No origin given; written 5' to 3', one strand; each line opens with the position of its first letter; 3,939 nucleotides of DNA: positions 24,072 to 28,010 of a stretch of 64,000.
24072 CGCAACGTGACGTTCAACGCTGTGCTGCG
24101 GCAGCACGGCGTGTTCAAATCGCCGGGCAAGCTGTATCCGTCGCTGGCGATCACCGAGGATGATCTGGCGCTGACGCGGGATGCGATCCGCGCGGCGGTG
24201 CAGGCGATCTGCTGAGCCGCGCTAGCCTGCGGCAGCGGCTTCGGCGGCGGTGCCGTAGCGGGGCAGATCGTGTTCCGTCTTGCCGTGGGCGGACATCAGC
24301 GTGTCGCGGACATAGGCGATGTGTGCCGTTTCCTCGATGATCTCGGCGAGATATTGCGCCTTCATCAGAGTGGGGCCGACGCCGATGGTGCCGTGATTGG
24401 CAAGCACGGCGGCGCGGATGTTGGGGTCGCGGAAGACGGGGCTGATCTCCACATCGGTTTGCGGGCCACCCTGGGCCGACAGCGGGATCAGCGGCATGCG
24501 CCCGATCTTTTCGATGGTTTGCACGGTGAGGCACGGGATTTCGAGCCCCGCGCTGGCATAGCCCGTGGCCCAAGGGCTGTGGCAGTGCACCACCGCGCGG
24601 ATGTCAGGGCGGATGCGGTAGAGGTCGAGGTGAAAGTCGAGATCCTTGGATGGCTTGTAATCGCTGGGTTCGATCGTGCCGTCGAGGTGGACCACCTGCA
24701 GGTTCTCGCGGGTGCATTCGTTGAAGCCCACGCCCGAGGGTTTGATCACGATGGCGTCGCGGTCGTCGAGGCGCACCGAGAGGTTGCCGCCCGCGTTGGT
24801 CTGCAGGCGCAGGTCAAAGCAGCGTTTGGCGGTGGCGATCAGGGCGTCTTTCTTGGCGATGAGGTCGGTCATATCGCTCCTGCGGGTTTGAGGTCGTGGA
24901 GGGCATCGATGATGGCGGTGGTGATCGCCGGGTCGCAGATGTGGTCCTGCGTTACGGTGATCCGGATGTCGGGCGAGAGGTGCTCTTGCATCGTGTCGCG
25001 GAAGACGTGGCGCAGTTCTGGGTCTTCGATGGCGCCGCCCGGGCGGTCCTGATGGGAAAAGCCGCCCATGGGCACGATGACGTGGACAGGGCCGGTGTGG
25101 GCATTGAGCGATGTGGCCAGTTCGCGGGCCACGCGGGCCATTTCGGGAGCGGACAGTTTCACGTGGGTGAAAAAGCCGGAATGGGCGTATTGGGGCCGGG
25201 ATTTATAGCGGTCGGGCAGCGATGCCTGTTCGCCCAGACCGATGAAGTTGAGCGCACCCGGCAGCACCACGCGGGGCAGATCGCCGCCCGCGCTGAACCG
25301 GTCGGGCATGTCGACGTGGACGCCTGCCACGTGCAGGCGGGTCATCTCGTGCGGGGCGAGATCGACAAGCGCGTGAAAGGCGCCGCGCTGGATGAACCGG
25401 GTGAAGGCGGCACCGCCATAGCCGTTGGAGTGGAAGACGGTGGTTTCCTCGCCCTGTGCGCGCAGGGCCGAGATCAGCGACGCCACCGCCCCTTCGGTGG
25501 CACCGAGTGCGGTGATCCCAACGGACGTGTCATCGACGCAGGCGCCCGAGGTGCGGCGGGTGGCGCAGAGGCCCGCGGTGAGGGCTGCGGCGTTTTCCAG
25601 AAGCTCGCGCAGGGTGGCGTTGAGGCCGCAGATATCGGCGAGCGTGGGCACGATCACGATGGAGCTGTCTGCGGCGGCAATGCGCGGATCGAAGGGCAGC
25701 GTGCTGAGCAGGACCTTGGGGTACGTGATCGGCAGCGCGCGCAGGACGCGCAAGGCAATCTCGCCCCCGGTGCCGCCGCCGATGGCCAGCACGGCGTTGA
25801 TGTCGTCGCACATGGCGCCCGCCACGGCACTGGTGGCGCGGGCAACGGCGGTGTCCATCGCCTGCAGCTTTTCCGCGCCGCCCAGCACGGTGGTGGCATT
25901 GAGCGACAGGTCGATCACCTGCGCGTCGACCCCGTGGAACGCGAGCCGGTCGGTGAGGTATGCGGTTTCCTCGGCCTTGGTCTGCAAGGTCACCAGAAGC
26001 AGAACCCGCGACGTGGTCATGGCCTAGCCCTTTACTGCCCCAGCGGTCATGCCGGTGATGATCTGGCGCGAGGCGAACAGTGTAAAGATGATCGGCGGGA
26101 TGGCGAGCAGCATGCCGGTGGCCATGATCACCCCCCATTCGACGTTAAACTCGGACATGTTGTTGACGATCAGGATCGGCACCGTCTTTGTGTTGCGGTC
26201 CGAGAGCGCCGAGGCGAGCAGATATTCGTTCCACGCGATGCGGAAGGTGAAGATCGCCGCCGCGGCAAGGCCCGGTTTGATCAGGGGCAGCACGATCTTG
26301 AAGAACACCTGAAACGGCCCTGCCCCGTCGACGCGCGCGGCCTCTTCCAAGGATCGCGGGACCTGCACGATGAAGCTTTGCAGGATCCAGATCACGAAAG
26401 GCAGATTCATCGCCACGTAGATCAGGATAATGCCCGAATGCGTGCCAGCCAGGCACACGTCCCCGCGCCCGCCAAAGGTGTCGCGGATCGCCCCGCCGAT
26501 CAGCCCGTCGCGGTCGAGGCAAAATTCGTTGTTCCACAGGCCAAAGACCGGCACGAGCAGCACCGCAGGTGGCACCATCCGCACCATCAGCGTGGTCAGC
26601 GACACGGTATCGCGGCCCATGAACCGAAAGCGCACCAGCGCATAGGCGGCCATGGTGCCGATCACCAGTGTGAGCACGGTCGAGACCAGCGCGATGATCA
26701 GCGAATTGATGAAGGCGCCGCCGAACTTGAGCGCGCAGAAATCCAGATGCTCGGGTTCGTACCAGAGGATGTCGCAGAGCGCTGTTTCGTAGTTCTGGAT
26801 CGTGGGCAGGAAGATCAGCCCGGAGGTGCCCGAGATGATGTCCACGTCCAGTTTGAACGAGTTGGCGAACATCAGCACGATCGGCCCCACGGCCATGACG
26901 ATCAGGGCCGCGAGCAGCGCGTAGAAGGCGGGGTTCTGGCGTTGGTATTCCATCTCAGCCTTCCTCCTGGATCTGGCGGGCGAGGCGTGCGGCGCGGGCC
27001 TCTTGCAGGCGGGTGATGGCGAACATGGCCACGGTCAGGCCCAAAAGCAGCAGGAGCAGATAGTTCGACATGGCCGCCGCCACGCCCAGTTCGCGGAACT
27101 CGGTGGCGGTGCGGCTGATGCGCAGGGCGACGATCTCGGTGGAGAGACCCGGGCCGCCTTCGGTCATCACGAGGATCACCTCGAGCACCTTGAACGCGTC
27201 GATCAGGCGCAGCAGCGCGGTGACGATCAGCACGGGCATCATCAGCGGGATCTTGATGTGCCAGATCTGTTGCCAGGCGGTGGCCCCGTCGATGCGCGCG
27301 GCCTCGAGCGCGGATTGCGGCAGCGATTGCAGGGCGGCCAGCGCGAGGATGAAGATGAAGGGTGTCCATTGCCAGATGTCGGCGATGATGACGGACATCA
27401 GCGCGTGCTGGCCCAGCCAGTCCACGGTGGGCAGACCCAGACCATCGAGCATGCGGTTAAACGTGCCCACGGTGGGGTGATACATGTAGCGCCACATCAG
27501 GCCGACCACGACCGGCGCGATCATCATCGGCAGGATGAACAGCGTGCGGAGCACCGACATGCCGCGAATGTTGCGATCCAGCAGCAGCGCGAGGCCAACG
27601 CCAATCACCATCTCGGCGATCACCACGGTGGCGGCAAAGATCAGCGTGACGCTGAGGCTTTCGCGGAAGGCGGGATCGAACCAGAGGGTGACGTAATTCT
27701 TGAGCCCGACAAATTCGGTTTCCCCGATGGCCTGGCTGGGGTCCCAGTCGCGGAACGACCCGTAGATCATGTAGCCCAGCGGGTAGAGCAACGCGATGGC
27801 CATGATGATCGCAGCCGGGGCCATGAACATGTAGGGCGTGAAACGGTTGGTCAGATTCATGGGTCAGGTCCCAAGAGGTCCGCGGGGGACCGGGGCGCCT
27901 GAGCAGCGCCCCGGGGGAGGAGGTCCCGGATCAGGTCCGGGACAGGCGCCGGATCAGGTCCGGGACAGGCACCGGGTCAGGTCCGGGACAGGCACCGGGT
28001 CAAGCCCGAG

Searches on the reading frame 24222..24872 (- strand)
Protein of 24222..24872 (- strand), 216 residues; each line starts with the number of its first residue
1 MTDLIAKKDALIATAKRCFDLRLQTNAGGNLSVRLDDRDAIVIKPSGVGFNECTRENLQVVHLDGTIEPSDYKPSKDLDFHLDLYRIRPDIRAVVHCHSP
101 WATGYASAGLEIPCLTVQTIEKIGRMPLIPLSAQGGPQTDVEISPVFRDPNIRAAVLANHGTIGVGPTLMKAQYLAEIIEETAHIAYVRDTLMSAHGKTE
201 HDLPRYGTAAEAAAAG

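Call 4: search_protein_families(library=pfam, proteins=[window:24222-24872:-])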
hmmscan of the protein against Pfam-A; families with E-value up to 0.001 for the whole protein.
window:24222-24872:- (216 aa): 1 family
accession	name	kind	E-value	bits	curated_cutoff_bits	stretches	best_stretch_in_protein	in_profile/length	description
PF00596.27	Aldolase_II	-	2e-39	135.8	22.2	1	10-187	2-183/183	Class II Aldolase and Adducin N-terminal domain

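Call 25: search_protein_families(library=ncbifam, proteins=[window:24222-24872:-], max_evalue=0.00001)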
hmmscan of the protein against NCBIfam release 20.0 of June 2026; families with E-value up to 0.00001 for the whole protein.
window:24222-24872:- (216 aa): 24 families
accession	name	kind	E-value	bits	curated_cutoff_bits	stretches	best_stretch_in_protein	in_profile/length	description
NF005123.0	PRK06557.1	subfamily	1.4e-33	116.4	251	1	11-192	16-198/223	L-ribulose-5-phosphate 4-epimerase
NF006208.0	PRK08333.1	equivalog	3e-29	102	267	1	8-190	6-184/189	aldolase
NF043034.1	OxoTetrPhDc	equivalog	1.9e-26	93.1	250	1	8-188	6-187/205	3-oxo-tetronate 4-phosphate decarboxylase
NF006047.0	PRK08193.1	subfamily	4.7e-26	91.8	257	1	23-200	21-210/231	L-ribulose-5-phosphate 4-epimerase AraD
NF053831.1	RU1PAldHalo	equivalog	1.2e-25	90.2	300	1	23-189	19-181/208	ribulose-1-phosphate aldolase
NF009003.0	PRK12348.1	subfamily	2.3e-25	89.6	331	1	22-117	19-114/228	L-ribulose-5-phosphate 4-epimerase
NF005302.0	PRK06833.1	equivalog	1.1e-24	87.2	264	1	7-190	6-187/214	L-fuculose-phosphate aldolase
NF009625.0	PRK13145.1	equivalog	6.4e-24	84.8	369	1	27-117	28-118/235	L-ribulose-5-phosphate 4-epimerase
TIGR00760.1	araD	equivalog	8.5e-23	80.7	389.1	1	15-118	13-116/228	L-ribulose-5-phosphate 4-epimerase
NF040649.1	FucA_Meth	equivalog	5.7e-20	72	250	1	10-191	5-178/179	L-fuculose phosphate aldolase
NF004527.0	PRK05874.1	equivalog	6.2e-20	71.7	308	1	7-189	7-189/218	L-fuculose-phosphate aldolase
NF005984.0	PRK08087.1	subfamily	2.5e-19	69.9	264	1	10-185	9-180/215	L-fuculose-phosphate aldolase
NF009002.0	PRK12347.1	subfamily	3.3e-18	65.7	386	1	20-116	18-115/231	L-ribulose-5-phosphate 4-epimerase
TIGR01086.1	fucA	equivalog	2.5e-17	63.3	400.25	1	12-185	10-179/214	L-fuculose-phosphate aldolase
NF004979.0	PRK06357.1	equivalog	1.1e-16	60.8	216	1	9-198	8-206/221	hypothetical protein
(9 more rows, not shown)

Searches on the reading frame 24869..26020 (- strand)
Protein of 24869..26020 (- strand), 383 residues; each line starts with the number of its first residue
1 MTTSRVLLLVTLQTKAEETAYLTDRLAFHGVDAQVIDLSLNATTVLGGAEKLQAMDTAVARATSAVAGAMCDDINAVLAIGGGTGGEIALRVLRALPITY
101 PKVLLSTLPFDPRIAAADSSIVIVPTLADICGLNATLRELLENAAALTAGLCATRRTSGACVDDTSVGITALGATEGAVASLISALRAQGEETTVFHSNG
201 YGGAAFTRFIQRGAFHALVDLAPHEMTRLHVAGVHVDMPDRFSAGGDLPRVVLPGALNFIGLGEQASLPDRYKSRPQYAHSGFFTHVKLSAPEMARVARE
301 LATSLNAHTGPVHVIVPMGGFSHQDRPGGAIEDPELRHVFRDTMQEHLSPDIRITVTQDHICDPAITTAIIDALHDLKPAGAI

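Call 4: search_protein_families(library=pfam, proteins=[window:24869-26020:-])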
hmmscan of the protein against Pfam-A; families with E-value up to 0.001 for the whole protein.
window:24869-26020:- (383 aa): 2 families
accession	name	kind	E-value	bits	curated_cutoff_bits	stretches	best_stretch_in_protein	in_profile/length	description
PF23189.1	UPF0261_C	-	1.8e-49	168.4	27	1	166-377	3-217/218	Uncharacterised protein family (UPF0261) C-terminal domain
PF06792.17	UPF0261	-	2.5e-23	83.4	27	1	49-154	67-173/176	Uncharacterised protein family (UPF0261) N-terminal domain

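Call 25: search_protein_families(library=ncbifam, proteins=[window:24869-26020:-], max_evalue=0.00001)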
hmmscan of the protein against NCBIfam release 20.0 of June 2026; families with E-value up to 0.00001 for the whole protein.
window:24869-26020:- (383 aa): 4 families
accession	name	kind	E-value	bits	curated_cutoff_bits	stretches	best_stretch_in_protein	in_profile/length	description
NF002674.0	PRK02399.1-2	subfamily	1.4e-87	294.1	335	1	3-377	2-400/410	hypothetical protein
NF002676.0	PRK02399.1-4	equivalog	1.6e-55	188.6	556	1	49-374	71-400/415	hypothetical protein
NF002673.0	PRK02399.1-1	equivalog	7e-55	186.6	520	1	4-377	3-398/404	hypothetical protein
NF002675.0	PRK02399.1-3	equivalog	1.9e-49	168.5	648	1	5-378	3-396/398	hypothetical protein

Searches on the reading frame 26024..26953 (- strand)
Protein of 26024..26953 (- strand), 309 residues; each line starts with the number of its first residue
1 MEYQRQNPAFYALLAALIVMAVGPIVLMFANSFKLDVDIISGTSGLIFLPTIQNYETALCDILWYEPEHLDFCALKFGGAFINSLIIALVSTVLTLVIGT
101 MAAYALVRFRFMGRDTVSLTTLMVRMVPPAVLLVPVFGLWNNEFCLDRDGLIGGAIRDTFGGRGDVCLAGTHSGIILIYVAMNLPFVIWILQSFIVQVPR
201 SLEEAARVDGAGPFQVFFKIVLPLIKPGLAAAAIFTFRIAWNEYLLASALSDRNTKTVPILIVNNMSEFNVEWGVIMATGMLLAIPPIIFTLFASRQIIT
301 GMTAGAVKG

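Call 4: search_protein_families(library=pfam, proteins=[window:26024-26953:-])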
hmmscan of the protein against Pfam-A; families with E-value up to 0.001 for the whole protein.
window:26024-26953:- (309 aa): 1 family
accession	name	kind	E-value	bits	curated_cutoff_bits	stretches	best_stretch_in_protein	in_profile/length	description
PF00528.27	BPD_transp_1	-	1.1e-17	64.8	26.4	1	96-290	2-169/184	Binding-protein-dependent transport system inner membrane component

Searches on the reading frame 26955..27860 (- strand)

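Call 27: search_protein_families(library=pfam, proteins=[window:26955-27860:-])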
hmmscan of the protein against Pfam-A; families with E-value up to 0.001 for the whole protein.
window:26955-27860:- (301 aa): 1 family
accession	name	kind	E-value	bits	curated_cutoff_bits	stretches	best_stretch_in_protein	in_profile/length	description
PF00528.27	BPD_transp_1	-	3.2e-19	69.8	26.4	1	85-284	3-177/184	Binding-protein-dependent transport system inner membrane component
